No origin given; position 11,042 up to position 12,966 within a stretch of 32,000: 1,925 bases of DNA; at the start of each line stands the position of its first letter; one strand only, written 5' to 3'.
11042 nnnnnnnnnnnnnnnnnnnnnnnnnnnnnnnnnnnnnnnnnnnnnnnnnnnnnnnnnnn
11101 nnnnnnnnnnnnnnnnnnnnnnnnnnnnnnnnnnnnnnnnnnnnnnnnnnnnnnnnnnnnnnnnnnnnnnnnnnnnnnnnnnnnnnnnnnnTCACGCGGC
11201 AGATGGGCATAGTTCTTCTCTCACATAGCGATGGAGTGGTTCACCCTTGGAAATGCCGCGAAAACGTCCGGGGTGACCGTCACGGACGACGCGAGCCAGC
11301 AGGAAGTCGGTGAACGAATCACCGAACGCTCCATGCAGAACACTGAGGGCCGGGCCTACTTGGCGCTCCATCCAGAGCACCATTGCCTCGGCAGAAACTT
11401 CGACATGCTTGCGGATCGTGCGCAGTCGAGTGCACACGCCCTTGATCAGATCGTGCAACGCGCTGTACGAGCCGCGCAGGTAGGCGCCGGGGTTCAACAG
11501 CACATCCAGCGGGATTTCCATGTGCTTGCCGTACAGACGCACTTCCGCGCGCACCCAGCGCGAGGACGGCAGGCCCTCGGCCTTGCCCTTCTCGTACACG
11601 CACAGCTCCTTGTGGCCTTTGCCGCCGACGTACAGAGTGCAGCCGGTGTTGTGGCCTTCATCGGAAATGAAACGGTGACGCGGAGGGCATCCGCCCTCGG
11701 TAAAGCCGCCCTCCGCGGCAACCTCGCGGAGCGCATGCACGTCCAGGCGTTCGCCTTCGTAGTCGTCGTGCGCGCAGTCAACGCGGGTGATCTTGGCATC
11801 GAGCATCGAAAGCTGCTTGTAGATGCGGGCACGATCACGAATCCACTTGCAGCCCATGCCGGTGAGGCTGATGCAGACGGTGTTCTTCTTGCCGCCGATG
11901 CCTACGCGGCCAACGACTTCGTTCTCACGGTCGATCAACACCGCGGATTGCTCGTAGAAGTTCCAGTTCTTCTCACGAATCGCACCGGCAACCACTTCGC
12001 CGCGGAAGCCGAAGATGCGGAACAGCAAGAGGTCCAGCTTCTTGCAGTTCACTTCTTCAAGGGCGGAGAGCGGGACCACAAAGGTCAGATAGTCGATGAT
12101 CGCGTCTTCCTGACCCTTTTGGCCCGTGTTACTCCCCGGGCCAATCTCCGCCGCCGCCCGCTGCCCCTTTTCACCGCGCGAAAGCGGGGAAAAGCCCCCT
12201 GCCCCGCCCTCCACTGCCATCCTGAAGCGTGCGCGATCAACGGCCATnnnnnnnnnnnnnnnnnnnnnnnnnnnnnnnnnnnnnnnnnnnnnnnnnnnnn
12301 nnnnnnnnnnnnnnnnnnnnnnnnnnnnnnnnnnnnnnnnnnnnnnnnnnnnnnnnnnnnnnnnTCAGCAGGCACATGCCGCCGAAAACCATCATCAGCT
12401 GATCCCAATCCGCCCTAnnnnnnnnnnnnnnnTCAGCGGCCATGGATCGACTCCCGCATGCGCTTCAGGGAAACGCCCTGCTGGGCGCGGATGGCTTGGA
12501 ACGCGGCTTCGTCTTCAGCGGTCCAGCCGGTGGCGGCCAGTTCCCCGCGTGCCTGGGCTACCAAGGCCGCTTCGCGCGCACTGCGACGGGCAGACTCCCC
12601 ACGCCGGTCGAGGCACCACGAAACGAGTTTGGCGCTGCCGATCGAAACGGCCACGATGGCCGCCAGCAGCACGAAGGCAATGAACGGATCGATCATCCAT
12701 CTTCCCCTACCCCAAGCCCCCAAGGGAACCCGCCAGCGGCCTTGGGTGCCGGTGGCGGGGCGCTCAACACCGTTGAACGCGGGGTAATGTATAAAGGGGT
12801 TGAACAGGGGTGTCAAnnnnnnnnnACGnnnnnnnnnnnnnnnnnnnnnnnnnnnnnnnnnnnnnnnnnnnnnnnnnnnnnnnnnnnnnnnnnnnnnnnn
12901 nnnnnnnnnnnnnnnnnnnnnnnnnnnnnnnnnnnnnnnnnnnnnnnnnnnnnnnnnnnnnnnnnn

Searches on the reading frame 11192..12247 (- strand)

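Call 20: search_protein_families(library=pfam, proteins=[window:11192-12247:-], max_evalue=0.01)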
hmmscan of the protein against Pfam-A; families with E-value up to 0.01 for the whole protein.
window:11192-12247:- (351 aa): 1 family
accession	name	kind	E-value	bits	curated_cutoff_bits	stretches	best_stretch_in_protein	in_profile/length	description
PF02486.25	Rep_trans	-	5.9e-23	81.9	29.6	1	151-316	1-197/201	Replication initiation factor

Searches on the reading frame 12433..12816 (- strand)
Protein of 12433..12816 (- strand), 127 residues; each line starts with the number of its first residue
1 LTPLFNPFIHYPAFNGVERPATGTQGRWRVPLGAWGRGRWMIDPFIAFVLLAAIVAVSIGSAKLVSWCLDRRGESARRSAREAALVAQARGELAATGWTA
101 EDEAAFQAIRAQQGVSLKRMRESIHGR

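Call 21: search_protein_families(library=pfam, proteins=[window:12433-12816:-], max_evalue=0.01)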
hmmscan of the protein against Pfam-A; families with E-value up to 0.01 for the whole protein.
window:12433-12816:- (127 aa): 0 families

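Call 81: search_protein_families(library=phrogs, proteins=[window:12433-12816:-], max_evalue=0.001)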
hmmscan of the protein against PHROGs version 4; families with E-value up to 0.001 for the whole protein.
window:12433-12816:- (127 aa): 1 family
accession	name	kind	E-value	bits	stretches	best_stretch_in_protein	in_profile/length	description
phrog_2181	-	unknown function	1.3e-18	67.6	1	43-102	2-65/70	-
